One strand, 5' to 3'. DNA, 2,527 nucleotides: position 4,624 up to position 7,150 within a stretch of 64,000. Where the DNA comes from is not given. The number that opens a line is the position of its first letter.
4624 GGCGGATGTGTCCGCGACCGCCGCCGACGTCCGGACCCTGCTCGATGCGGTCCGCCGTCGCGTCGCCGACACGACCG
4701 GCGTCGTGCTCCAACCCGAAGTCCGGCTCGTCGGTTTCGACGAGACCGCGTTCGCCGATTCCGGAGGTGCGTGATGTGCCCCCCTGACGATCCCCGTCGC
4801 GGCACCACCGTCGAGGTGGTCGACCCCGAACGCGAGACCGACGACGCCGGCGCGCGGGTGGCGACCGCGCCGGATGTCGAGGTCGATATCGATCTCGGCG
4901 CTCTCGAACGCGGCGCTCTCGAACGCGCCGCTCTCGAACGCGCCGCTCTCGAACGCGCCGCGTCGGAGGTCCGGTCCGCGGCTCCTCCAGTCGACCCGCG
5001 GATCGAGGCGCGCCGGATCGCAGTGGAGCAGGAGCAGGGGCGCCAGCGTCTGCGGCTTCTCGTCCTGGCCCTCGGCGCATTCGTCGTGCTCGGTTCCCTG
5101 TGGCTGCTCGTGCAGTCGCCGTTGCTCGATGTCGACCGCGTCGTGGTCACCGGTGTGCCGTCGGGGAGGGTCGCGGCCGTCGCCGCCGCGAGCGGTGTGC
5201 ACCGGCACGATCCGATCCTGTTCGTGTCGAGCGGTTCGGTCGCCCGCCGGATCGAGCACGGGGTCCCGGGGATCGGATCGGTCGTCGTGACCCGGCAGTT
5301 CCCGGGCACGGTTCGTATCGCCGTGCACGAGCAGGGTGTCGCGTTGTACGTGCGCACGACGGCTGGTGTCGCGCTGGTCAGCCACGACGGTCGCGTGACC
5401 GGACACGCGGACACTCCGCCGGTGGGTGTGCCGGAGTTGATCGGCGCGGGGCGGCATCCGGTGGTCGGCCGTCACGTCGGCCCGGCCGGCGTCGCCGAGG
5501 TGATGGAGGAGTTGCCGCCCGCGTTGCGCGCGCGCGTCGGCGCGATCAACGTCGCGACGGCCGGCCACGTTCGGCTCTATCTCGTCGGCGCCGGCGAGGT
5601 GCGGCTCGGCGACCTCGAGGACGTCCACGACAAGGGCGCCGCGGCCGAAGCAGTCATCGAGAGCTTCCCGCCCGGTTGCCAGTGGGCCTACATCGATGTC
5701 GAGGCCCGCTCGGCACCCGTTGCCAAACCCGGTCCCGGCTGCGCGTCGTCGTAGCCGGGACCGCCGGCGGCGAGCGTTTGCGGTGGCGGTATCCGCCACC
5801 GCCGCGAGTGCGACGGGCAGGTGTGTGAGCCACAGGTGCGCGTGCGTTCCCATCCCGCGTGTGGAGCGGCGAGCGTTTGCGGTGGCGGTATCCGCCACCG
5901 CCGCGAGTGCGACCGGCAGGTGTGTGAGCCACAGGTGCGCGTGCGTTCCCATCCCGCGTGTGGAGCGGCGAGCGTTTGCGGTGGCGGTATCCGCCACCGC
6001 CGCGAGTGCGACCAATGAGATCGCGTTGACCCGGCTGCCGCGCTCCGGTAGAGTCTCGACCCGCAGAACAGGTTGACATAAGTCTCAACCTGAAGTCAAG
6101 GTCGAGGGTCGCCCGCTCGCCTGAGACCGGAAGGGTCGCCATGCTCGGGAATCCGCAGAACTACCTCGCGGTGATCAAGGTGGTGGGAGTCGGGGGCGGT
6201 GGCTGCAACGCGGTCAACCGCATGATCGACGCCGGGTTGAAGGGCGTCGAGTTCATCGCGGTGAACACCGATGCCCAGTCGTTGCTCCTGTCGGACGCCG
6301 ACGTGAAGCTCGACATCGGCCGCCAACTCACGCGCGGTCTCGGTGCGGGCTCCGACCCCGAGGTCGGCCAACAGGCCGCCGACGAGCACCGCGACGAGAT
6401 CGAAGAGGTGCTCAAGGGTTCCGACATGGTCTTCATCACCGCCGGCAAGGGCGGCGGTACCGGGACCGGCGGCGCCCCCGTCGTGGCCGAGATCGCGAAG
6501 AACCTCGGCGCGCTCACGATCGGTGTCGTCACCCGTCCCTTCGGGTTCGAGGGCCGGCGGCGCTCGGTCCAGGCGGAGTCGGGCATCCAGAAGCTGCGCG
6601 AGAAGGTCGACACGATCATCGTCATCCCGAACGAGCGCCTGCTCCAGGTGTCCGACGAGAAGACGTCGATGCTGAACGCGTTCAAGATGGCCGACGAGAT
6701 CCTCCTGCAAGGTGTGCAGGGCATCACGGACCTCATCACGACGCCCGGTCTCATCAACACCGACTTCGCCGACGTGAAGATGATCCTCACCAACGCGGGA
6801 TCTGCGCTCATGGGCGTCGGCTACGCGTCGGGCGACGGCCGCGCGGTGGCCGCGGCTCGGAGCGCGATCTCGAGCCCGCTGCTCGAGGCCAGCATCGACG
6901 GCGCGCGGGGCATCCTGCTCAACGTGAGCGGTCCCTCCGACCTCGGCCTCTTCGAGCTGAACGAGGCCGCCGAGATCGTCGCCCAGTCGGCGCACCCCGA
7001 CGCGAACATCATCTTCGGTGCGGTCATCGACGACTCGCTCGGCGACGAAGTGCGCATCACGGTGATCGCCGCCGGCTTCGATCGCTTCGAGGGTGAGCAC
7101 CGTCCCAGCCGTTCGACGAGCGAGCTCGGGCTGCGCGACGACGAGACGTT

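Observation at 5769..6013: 99-bp tandem repeat (2.5 copies), each unit with a perfect 10-bp/3-nt hairpin, between ftsQ and the ftsZ promoter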

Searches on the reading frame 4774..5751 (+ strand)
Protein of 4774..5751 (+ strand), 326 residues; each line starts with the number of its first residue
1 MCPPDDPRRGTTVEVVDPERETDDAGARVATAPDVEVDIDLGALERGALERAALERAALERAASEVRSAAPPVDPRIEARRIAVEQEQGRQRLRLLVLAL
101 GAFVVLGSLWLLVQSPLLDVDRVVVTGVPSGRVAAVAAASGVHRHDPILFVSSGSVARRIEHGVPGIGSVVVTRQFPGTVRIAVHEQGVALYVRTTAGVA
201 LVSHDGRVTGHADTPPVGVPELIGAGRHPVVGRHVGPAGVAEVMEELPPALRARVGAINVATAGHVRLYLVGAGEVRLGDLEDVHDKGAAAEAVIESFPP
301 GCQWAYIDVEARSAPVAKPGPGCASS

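Call 19: find_homologous_proteins(query=window:4774-5751:+, max_evalue=1e-10)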
Query window:4774-5751:+ (326 aa): 44 proteins with E <= 1e-10 among 8000 candidates.
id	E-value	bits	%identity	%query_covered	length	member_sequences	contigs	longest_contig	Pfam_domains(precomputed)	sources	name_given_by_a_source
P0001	1.8e-202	690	100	100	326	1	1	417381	PF08478.16,PF03799.21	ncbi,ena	-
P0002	1.5e-80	289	52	97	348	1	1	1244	PF08478.16,PF03799.21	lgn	-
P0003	1.2e-79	286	61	79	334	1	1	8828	PF08478.16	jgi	jgi:cell division protein FtsQ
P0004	2.4e-79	285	53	100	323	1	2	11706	PF08478.16,PF03799.21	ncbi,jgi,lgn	jgi:cell division protein FtsQ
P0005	6.3e-79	284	54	95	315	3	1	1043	PF08478.16,PF03799.21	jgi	jgi:cell division protein FtsQ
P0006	9.8e-79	283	62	77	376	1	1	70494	PF08478.16,PF03799.21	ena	-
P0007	1.2e-78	283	54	95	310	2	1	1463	PF08478.16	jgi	jgi:POTRA domain, FtsQ-type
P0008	2.4e-77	279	53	99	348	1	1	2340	PF08478.16,PF03799.21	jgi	jgi:cell division septal protein FtsQ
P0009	2.8e-77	278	59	78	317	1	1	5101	PF08478.16,PF03799.21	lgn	-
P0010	3.1e-77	278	60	79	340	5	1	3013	PF28211.1,PF08478.16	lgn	-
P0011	8.5e-77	277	59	77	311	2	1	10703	PF08478.16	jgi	jgi:cell division protein FtsQ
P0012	3.0e-76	275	58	79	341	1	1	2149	PF08478.16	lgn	-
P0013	6.1e-76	274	53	99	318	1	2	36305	PF08478.16,PF03799.21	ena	-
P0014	8.6e-76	273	59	77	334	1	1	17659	PF08478.16,PF03799.21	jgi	jgi:cell division protein FtsQ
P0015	1.1e-74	270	57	78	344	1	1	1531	PF08478.16,PF03799.21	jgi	jgi:cell division septal protein FtsQ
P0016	1.1e-74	270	58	78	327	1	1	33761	PF08478.16,PF03799.21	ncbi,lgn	-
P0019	5.7e-74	267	59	77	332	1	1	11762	PF08478.16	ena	-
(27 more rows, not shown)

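Call 20: find_encoding_contigs(protein=P0001, flank=2000, max_places=5)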
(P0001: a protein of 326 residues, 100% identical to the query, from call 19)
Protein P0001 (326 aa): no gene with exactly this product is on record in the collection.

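Call 21: find_encoding_contigs(protein=P0006, flank=3000, max_places=3)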
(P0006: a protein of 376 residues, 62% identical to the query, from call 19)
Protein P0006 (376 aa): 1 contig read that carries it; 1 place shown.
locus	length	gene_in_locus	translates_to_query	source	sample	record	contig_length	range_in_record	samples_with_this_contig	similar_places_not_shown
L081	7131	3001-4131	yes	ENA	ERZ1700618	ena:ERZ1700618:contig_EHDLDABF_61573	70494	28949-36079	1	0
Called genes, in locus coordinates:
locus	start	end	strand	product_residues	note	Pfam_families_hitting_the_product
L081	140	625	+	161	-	PF04101:Glyco_tran_28_C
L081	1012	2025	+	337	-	PF08245:Mur_ligase_M, PF02875:Mur_ligase_C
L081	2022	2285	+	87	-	-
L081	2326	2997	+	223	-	PF01565:FAD_binding_4 (weak), PF02873:MurB_C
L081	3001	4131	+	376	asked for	PF08478:POTRA_1 (weak), PF03799:FtsQ_DivIB_C (weak)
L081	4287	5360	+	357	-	PF00091:Tubulin, PF12327:FtsZ_C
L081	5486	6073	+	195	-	PF01168:Ala_racemase_N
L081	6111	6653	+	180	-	PF04472:SepF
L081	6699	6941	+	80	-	PF02325:CCB3_YggT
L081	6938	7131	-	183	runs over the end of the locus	-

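Call 22: find_encoding_contigs(protein=P0003, flank=3000, max_places=3)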
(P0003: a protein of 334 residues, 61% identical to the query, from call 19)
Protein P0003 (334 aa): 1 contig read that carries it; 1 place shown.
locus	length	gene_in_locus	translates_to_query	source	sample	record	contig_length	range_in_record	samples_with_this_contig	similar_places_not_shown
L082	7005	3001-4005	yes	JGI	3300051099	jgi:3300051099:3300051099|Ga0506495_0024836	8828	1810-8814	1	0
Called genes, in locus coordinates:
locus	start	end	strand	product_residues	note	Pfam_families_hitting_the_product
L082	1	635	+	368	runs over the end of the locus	PF03033:Glyco_transf_28, PF13579:Glyco_trans_4_4, PF04101:Glyco_tran_28_C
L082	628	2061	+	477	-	PF01225:Mur_ligase, PF08245:Mur_ligase_M, PF02875:Mur_ligase_C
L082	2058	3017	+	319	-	PF01565:FAD_binding_4, PF02873:MurB_C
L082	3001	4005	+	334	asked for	PF08478:POTRA_1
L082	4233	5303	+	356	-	PF00091:Tubulin, PF12327:FtsZ_C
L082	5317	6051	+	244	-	PF01168:Ala_racemase_N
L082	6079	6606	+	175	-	PF04472:SepF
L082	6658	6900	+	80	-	PF02325:CCB3_YggT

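Call 40: list_cluster_members(proteins=[P0001])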
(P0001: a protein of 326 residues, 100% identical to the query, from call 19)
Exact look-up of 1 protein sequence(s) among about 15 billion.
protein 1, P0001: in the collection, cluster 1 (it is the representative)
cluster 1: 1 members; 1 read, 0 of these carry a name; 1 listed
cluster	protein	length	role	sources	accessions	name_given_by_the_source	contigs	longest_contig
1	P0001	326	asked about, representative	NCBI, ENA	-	-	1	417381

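Call 50: find_encoding_contigs(protein=P0004, flank=1500, max_places=2)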
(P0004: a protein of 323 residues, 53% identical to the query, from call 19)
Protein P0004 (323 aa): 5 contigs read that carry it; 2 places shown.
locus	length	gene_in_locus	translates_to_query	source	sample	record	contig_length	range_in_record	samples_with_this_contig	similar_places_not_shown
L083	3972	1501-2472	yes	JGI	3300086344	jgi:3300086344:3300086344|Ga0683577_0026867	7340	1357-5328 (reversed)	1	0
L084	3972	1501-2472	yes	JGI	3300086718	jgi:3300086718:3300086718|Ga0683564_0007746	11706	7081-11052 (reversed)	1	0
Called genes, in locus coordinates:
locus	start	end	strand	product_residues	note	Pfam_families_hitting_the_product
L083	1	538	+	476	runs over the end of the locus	PF01225:Mur_ligase, PF08245:Mur_ligase_M, PF02875:Mur_ligase_C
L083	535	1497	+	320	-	PF01565:FAD_binding_4, PF02873:MurB_C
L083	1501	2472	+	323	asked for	PF08478:POTRA_1, PF03799:FtsQ_DivIB_C (weak)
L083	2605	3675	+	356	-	PF00091:Tubulin, PF12327:FtsZ_C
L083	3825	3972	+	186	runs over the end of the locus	PF01168:Ala_racemase_N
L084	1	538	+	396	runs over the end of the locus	?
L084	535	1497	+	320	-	PF01565:FAD_binding_4, PF02873:MurB_C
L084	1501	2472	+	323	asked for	PF08478:POTRA_1, PF03799:FtsQ_DivIB_C (weak)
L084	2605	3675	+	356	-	PF00091:Tubulin, PF12327:FtsZ_C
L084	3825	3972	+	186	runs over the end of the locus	PF01168:Ala_racemase_N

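Call 51: find_encoding_contigs(protein=P0013, flank=1500, max_places=2)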
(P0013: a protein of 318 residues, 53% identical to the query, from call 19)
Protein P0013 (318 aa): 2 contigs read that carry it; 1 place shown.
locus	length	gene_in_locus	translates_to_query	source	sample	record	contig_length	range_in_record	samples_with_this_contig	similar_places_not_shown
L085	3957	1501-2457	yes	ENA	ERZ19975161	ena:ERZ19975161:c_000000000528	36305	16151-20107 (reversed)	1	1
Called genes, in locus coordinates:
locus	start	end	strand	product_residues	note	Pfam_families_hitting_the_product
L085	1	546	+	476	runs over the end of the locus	PF01225:Mur_ligase, PF08245:Mur_ligase_M, PF02875:Mur_ligase_C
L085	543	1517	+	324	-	PF01565:FAD_binding_4, PF02873:MurB_C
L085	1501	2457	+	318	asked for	PF03799:FtsQ_DivIB_C (faint), PF08478:POTRA_1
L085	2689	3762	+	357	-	PF00091:Tubulin, PF12327:FtsZ_C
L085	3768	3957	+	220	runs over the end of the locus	PF01168:Ala_racemase_N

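Call 52: find_encoding_contigs(protein=P0016, flank=1500, max_places=2)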
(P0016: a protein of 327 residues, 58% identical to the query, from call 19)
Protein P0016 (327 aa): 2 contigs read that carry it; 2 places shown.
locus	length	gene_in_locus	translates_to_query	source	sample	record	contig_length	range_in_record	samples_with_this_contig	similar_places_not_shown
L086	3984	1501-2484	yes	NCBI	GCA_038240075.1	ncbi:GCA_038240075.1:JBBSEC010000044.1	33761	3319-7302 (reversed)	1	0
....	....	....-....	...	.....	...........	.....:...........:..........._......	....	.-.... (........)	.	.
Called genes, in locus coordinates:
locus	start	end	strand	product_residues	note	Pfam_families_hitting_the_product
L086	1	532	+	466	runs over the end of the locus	PF01225:Mur_ligase, PF21799:MurD-like_N (faint), PF08245:Mur_ligase_M, PF02875:Mur_ligase_C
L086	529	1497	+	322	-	PF01565:FAD_binding_4, PF02873:MurB_C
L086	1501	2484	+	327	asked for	PF08478:POTRA_1, PF03799:FtsQ_DivIB_C (weak)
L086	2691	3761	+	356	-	PF00091:Tubulin, PF12327:FtsZ_C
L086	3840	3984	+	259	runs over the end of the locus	PF01168:Ala_racemase_N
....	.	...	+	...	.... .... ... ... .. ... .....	?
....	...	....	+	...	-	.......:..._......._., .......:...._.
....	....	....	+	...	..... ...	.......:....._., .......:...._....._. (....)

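Call 53: find_encoding_contigs(protein=P0019, flank=1500, max_places=2)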
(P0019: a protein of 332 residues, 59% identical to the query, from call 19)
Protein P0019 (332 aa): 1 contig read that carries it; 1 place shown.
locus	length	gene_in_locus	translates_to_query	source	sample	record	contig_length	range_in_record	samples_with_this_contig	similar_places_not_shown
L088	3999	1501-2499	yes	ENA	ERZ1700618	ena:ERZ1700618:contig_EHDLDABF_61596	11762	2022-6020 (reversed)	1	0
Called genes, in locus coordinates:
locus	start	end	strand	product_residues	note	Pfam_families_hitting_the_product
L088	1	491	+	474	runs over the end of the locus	PF01225:Mur_ligase, PF08245:Mur_ligase_M, PF02875:Mur_ligase_C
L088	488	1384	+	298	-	PF01565:FAD_binding_4, PF02873:MurB_C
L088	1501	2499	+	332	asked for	PF08478:POTRA_1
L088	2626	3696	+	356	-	PF00091:Tubulin, PF12327:FtsZ_C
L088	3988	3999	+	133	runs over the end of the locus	PF01168:Ala_racemase_N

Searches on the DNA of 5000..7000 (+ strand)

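Call 6: search_rna_families(source=window, start=5000, end=7000, threshold=evalue, max_evalue=10)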
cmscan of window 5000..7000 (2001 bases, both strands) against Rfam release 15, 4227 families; matches with E-value up to 10: 4.
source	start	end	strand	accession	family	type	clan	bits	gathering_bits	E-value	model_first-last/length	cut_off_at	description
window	5429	5491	-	RF01738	gabT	Cis-reg;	-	23.2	45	0.67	1-61/61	no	gabT RNA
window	5714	5774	-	RF03163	c4-a1b1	Gene; antisense;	CL00128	20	46.7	0.042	1-53/53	no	a1, b1 targets of C4 antisense RNA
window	5203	5285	-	RF01944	mir-2518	Gene; miRNA;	-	19.4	61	1.1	1-67/67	no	mir-2518 microRNA precursor family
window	5827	5910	+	RF02571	Mcr7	Gene; sRNA;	-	14.5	380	0.99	73-154/351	no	mcr7 sRNA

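Call 29: search_dna_similar(query=window:5755-6025:+, collection=plasmids, mode=distant, max_evalue=0.01, max_rows=10)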
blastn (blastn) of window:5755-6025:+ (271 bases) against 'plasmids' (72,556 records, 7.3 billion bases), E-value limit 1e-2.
No match.

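Call 30: search_dna_similar(query=window:5755-6025:+, collection=phages, mode=distant, max_evalue=0.01, max_rows=10)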
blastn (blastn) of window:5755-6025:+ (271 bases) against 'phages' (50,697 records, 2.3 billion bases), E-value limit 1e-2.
No match.
